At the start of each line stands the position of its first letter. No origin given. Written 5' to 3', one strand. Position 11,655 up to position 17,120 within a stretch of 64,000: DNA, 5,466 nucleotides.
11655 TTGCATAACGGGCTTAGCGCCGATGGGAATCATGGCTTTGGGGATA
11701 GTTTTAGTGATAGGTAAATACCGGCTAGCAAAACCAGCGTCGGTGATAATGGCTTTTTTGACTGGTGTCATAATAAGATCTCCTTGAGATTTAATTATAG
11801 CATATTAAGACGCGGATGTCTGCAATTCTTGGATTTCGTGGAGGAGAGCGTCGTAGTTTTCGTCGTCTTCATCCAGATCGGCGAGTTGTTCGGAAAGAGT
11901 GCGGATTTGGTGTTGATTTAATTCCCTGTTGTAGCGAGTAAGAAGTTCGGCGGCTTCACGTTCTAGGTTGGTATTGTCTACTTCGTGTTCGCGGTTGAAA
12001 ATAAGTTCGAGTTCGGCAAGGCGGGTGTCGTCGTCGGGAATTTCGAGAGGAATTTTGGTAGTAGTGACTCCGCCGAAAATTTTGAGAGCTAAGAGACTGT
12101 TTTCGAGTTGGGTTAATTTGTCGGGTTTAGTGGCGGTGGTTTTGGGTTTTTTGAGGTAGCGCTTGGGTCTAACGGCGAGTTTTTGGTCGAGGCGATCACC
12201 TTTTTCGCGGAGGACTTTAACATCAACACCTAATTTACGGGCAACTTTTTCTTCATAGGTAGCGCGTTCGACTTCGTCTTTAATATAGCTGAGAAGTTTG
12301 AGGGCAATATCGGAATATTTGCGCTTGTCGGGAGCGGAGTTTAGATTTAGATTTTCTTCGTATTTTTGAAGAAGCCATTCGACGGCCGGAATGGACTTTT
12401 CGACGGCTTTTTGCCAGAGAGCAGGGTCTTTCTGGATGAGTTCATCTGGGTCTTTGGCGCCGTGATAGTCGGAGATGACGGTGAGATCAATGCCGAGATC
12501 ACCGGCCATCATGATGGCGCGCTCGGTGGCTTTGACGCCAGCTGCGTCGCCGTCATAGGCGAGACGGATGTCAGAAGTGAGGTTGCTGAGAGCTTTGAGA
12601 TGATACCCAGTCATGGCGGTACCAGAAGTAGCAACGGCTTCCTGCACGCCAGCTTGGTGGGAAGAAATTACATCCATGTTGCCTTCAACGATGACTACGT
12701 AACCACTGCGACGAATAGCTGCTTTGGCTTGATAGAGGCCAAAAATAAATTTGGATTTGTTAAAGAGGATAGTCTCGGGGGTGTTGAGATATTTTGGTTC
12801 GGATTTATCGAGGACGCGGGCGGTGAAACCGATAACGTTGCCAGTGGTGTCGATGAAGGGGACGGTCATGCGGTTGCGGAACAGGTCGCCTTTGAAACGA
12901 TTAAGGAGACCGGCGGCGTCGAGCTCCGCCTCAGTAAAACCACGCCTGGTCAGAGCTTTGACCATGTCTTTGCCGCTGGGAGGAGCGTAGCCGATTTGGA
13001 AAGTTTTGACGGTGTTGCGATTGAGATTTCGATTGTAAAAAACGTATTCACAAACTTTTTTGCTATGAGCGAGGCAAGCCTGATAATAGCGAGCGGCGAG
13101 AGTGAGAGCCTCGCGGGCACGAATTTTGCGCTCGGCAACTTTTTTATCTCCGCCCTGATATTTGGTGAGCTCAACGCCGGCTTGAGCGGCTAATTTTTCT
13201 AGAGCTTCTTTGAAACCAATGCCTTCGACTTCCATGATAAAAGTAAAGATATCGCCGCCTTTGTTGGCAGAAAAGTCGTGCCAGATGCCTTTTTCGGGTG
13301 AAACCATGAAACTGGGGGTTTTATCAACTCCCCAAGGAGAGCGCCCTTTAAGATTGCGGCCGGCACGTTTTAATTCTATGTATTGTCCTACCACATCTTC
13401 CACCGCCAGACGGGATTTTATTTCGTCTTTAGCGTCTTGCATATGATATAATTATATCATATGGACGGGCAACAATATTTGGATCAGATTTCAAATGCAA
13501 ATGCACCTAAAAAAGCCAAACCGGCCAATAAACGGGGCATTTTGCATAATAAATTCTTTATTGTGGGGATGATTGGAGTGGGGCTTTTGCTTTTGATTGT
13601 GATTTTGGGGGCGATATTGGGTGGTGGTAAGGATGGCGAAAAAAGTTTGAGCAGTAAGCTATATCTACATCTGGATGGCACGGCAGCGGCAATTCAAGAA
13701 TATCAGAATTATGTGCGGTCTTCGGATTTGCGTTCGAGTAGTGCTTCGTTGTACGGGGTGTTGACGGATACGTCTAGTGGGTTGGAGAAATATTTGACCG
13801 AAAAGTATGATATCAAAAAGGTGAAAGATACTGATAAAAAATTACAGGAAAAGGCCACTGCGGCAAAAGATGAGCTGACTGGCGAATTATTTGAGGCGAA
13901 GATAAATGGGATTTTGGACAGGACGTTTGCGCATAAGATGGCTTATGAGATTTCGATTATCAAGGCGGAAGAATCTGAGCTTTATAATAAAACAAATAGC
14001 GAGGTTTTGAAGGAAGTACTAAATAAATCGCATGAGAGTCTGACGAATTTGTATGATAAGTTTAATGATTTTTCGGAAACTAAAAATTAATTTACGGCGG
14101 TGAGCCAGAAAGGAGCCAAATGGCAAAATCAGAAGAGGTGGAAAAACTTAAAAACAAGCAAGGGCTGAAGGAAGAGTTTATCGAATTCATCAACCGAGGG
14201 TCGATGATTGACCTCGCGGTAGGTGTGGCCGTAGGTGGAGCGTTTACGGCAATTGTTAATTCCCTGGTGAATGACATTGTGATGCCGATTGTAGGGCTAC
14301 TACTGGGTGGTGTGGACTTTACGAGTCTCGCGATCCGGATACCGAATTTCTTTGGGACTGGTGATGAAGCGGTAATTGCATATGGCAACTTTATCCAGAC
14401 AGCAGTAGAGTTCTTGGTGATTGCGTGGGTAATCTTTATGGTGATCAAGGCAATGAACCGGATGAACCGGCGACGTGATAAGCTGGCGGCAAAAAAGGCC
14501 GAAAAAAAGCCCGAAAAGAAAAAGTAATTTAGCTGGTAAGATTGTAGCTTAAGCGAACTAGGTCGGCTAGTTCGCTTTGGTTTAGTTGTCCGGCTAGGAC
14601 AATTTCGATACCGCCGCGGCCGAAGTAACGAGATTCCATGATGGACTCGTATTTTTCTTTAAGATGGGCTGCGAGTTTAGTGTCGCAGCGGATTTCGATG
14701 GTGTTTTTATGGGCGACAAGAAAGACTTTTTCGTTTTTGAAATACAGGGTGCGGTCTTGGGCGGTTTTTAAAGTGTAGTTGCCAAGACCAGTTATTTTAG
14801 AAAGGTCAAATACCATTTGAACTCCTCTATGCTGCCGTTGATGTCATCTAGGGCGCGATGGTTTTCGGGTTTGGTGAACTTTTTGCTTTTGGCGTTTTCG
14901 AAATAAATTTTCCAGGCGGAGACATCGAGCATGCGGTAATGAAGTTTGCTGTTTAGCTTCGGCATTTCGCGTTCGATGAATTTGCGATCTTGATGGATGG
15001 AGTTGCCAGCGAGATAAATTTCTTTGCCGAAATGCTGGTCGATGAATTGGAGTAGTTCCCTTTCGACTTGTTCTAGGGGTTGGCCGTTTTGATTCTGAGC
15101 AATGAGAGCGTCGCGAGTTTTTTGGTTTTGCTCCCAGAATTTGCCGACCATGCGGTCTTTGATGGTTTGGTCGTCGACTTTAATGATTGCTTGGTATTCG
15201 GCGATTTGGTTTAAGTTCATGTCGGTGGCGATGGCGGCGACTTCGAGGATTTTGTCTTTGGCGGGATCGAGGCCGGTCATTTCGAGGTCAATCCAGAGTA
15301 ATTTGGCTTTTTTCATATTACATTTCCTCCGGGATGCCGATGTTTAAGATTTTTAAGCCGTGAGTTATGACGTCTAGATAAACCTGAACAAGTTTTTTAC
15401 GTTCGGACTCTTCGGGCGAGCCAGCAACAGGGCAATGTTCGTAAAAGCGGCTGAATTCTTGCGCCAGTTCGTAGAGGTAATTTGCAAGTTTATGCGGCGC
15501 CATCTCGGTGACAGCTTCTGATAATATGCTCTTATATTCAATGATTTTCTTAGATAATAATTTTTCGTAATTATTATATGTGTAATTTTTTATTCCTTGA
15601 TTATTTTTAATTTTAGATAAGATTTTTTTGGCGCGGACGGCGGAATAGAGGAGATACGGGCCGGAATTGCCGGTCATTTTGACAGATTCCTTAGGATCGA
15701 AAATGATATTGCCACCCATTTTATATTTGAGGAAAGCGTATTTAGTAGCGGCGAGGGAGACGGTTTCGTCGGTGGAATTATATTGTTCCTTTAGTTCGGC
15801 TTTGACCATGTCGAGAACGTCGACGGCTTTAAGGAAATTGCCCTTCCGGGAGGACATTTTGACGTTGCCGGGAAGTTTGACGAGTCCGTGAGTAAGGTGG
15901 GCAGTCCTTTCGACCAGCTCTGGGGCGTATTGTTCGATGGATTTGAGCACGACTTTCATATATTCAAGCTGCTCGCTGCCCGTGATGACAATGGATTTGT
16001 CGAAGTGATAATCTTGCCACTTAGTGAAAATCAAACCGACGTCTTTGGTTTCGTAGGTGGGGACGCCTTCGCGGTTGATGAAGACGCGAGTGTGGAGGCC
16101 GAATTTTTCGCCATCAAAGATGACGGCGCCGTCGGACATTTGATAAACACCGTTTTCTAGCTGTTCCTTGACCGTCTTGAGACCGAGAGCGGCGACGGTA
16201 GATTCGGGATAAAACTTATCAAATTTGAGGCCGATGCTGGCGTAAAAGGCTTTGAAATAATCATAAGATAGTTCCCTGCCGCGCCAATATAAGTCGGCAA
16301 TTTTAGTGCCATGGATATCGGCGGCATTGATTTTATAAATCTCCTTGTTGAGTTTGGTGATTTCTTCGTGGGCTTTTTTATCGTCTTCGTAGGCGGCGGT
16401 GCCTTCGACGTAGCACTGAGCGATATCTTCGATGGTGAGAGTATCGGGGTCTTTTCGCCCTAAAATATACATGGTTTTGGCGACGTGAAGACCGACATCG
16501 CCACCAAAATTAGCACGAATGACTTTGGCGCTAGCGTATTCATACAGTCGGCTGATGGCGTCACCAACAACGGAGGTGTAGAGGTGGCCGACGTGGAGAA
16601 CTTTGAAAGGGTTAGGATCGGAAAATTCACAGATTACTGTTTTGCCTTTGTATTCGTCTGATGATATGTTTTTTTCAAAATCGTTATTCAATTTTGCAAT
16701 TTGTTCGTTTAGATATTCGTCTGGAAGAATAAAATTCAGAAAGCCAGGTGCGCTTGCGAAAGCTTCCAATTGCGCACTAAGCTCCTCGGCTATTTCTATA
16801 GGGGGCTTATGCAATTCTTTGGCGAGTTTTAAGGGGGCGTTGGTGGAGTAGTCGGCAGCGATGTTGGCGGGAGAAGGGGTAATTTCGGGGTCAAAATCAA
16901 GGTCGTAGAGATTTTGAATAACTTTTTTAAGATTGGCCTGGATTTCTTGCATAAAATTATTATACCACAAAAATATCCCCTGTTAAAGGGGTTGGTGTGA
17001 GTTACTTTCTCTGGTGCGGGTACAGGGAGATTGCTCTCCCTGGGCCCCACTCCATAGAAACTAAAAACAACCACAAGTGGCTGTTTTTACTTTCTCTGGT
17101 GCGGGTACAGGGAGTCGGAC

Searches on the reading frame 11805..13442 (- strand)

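Call 63: search_protein_families(library=pfam, proteins=[window:11805-13442:-], max_evalue=0.00001)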
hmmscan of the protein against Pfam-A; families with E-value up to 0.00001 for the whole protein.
window:11805-13442:- (545 aa): 6 families
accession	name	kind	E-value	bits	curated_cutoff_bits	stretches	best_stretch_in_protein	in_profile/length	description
PF08275.17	DNAG_N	-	1.1e-29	103.5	26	1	119-240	1-128/128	DNA primase catalytic core, N-terminal domain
PF01807.25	Zn_ribbon_DnaG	-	2.7e-24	85.3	24.9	1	4-94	5-95/98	CHC2 zinc finger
PF13155.12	Toprim_2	-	8e-18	65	22.1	1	250-336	1-88/88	Toprim-like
PF13662.12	Toprim_4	-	2.3e-14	53.8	25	1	248-323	2-84/85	Toprim domain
PF10410.14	DnaB_bind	-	6.9e-11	42.7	20.6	1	355-407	2-54/56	DnaB-helicase binding domain of primase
PF01751.28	Toprim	-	1.7e-09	38.2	23.1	1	249-313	2-80/96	Toprim domain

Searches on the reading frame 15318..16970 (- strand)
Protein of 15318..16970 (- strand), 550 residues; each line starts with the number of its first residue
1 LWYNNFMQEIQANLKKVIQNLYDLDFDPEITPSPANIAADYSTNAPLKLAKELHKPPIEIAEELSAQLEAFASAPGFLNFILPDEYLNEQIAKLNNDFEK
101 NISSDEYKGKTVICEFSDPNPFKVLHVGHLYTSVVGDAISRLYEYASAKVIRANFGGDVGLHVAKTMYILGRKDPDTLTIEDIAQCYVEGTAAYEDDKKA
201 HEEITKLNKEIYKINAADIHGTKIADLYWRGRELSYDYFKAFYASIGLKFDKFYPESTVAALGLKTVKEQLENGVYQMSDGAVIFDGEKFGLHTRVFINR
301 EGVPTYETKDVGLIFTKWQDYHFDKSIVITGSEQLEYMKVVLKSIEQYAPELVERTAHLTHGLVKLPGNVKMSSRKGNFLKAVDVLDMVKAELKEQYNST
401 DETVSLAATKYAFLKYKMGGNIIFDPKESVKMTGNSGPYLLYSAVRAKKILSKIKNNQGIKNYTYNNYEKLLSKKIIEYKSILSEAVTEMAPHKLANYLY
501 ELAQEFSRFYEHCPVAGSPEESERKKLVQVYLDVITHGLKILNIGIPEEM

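Call 63: search_protein_families(library=pfam, proteins=[window:15318-16970:-], max_evalue=0.00001)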
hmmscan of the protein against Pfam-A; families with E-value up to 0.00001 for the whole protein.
window:15318-16970:- (550 aa): 3 families
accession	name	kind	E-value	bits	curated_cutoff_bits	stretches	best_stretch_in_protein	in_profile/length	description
PF00750.26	tRNA-synt_1d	-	2.1e-33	116.2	23.3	1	106-390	16-299/349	tRNA synthetases class I (R), catalytic domain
PF05746.21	DALR_1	-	5.1e-24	85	22.3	1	440-550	1-117/117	DALR anticodon binding domain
PF03485.21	Arg_tRNA_synt_N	-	1.3e-11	45.4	21.5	1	9-82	2-85/85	Arginyl tRNA synthetase N terminal domain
